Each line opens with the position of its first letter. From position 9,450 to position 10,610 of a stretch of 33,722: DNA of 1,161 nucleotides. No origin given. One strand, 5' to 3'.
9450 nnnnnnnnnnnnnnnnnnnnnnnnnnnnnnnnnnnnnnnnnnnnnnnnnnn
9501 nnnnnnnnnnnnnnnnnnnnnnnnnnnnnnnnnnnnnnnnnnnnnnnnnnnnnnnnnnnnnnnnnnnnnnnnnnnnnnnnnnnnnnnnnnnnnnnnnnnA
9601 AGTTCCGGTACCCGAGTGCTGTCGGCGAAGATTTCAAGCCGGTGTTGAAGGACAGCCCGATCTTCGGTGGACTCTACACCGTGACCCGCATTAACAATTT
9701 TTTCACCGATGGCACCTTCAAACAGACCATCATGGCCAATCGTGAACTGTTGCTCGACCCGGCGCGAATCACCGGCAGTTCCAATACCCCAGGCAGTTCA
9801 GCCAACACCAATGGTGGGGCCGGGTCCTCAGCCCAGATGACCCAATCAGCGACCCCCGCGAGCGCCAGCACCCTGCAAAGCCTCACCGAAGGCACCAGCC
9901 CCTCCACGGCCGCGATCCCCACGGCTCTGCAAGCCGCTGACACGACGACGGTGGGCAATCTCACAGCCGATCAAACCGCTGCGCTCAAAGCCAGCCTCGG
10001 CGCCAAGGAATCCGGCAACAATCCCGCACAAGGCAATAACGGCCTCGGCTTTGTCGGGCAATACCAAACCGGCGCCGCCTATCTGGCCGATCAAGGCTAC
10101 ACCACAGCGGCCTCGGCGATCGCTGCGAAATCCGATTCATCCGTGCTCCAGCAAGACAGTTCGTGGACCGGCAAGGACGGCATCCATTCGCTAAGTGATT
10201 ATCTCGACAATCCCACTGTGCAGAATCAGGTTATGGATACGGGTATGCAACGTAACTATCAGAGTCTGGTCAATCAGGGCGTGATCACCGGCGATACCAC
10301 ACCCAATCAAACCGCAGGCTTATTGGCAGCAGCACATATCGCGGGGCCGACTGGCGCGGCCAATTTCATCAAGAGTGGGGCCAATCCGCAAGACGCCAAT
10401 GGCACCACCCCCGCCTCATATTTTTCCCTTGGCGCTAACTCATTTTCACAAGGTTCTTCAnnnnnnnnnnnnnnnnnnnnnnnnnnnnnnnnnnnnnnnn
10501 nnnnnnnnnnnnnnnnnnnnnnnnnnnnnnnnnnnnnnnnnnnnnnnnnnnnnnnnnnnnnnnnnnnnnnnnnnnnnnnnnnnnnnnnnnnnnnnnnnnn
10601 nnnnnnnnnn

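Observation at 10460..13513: Central spike with two peptidoglycan hydrolase modules (SLT and NlpC/P60) placed after the needle tip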

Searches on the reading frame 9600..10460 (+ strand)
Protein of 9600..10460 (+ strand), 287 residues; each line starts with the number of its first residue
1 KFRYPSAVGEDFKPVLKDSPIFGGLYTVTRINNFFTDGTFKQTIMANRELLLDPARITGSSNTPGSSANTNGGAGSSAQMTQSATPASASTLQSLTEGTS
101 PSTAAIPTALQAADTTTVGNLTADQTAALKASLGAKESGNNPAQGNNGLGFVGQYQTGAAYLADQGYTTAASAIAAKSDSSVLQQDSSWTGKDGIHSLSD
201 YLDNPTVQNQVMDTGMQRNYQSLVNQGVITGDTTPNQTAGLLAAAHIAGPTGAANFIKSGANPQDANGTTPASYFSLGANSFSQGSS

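Call 40: search_solved_structures(query=window:9600-10460:+, max_evalue=1, show_alignments=1)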
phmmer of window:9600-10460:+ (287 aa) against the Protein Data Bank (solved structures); distinct sequences matched with E-value up to 1: 0.

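Call 42: search_protein_families(library=pfam, proteins=[window:9600-10460:+], max_evalue=0.1)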
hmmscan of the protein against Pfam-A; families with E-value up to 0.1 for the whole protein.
window:9600-10460:+ (287 aa): 1 family
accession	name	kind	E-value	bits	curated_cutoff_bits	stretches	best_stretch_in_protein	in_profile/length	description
PF02156.21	Glyco_hydro_26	-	0.016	15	20.2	1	165-218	62-114/311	Glycosyl hydrolase family 26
